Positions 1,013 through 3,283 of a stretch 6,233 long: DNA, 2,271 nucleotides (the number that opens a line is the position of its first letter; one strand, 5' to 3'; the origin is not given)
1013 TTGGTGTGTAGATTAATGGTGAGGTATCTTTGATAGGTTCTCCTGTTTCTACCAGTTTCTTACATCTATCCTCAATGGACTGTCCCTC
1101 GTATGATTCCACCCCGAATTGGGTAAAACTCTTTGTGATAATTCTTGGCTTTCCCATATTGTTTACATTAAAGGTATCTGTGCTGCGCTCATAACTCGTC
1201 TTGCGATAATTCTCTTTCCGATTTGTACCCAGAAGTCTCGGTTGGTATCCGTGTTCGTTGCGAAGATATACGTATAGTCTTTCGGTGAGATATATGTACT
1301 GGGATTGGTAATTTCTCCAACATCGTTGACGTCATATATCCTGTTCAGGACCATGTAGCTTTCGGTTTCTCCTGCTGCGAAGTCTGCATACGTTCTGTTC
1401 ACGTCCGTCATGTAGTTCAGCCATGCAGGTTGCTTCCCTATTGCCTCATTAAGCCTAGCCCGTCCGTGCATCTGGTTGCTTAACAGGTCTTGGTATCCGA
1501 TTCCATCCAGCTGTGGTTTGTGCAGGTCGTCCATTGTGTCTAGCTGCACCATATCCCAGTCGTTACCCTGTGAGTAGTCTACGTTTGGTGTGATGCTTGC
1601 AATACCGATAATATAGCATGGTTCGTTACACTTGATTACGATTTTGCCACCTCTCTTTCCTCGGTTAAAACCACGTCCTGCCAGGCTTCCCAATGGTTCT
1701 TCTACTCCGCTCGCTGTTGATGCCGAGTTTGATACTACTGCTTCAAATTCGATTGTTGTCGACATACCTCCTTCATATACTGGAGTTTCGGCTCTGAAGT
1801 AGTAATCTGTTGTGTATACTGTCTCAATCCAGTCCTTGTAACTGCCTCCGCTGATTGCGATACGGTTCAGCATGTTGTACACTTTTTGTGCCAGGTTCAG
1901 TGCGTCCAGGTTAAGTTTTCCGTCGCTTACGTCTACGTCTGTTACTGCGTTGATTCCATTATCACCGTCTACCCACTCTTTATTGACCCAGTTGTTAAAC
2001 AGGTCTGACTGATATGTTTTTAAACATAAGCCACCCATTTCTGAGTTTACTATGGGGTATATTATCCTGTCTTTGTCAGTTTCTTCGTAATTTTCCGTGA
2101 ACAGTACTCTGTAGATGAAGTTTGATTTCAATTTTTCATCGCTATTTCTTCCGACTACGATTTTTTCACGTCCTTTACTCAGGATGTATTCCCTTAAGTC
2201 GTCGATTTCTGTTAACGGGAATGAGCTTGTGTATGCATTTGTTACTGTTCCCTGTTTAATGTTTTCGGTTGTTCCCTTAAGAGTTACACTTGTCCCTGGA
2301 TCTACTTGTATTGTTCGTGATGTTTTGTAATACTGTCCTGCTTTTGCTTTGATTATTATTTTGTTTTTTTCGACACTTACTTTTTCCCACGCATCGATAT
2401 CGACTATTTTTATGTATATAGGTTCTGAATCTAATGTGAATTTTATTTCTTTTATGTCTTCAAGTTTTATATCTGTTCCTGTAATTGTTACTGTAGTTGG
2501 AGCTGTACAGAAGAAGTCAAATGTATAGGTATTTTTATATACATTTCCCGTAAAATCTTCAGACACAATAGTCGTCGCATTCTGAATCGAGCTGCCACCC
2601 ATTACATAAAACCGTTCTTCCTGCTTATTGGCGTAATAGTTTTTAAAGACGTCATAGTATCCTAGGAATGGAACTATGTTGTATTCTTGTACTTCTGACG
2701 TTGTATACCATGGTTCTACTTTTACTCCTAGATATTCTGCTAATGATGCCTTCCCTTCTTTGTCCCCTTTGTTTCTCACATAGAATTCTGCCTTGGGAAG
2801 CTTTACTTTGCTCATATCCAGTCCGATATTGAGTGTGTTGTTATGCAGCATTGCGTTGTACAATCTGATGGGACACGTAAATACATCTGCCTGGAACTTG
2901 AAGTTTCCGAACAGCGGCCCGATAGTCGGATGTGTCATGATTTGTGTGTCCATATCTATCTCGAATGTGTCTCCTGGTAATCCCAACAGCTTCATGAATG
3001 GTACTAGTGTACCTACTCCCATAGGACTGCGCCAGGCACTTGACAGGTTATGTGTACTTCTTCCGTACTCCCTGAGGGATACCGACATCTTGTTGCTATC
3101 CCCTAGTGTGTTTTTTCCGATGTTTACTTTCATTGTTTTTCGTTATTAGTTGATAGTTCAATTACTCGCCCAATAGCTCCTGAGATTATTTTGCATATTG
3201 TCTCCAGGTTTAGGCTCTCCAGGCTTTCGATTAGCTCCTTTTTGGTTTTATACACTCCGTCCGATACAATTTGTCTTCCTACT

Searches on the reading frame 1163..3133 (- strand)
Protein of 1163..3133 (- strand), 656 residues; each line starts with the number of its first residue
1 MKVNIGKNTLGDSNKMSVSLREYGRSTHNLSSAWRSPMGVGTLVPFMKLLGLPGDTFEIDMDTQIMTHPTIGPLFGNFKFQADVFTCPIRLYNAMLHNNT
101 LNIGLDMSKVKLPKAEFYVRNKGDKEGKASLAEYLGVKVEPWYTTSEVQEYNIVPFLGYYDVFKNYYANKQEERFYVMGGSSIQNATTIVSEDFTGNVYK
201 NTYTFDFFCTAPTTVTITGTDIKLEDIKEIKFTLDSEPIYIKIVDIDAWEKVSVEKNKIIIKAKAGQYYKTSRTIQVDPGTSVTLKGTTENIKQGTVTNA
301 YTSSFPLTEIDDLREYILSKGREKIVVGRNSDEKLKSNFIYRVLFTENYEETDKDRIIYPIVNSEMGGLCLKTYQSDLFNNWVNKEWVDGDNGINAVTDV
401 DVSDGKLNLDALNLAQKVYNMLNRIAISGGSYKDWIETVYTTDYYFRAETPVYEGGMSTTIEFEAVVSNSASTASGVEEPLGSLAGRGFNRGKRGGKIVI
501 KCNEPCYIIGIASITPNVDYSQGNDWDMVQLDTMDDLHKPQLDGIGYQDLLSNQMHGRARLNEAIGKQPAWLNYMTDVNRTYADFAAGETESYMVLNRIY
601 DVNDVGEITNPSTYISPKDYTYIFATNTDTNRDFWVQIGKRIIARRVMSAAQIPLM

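Call 11: search_protein_families(library=pfam, proteins=[window:1163-3133:-], max_evalue=0.01)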
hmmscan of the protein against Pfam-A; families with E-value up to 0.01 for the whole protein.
window:1163-3133:- (656 aa): 1 family
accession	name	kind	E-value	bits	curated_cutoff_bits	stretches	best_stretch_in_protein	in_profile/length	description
PF02305.22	Phage_F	-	7.2e-13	48.6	25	2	409-626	255-472/501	Capsid protein (F protein)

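Call 33: search_dna_similar(query=window:1163-3133:-, collection=phages, mode=protein, max_rows=15)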
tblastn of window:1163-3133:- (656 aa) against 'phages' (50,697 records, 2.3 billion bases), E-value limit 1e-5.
Records with a match: 284; places in all: 290; records where one place covers at least 80% of the query: 120.
Best place of each record, by identity: <60% 284.
By first word of the organism name: bajarodmic 92; Dulem 61; Microviridae 50; Microvirus 23; Dipodfec 17; Sigmofec 12; Tortoise 9; Capybara 5; Parabacteroides 5; Rattus 2; and 6 more.
By host as written in the record: - 112; Peromyscus fraterculus 39; Varecia variegata 34; Dipodomys merriami 14; porcine 10; Marmota flaviventris 9; Gopherus morafkai 9; Eulemur fulvus collaris 8; and 15 more.
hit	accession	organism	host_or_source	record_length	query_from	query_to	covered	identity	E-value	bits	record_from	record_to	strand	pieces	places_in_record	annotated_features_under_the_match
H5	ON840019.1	Rattus norvegicus microvirus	Rattus norvegicus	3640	11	656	98%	51.0%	0e+0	575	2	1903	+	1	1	major capsid protein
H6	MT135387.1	Microvirus sp.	porcine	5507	1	656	100%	47.8%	3e-174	546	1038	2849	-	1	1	major capsid protein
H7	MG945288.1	Microviridae sp.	goose feces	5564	4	654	99%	46.9%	3e-164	520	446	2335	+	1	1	similar to VP1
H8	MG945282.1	Microviridae sp.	chicken feces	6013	1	654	94%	49.1%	1e-111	547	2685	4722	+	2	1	similar to VP1 | similar to hypothetical protein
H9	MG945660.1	Microviridae sp.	mink feces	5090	4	654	99%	46.5%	2e-169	531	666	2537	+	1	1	similar to VP1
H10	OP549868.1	Microvirus sp.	Homo sapiens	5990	1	654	100%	44.3%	1e-149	482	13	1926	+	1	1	major capsid protein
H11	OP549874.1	Microvirus sp.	Homo sapiens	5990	1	654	100%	44.3%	1e-149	482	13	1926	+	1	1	major capsid protein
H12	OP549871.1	Microvirus sp.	Homo sapiens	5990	1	654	100%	44.3%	1e-149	482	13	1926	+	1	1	major capsid protein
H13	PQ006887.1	bajarodmic virus 670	Chaetodipus spinatus feces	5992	4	654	99%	44.0%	1e-145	471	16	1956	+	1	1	major capsid protein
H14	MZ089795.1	Microvirus mar49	Marmota flaviventris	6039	4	654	99%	43.9%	5e-147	475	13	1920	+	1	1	major capsid protein | hypothetical protein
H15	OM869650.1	Peromfec virus RodF8_19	Peromyscus boylii; specimen_voucher: ...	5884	1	654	100%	43.6%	5e-153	491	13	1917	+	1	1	major capsid protein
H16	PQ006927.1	bajarodmic virus 708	Dipodomys merriami feces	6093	1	654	100%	43.2%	3e-153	492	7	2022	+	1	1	major capsid protein | hypothetical protein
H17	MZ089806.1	Microvirus mar60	Marmota flaviventris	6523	5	654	99%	43.5%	8e-155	498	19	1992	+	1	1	major capsid protein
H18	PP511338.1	Dulem virus 224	Eulemur coronatus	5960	1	654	100%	43.0%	2e-142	462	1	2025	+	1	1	major capsid protein | hypothetical protein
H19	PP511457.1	Dulem virus 224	Varecia variegata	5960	1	654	100%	43.0%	2e-142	462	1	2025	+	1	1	major capsid protein | hypothetical protein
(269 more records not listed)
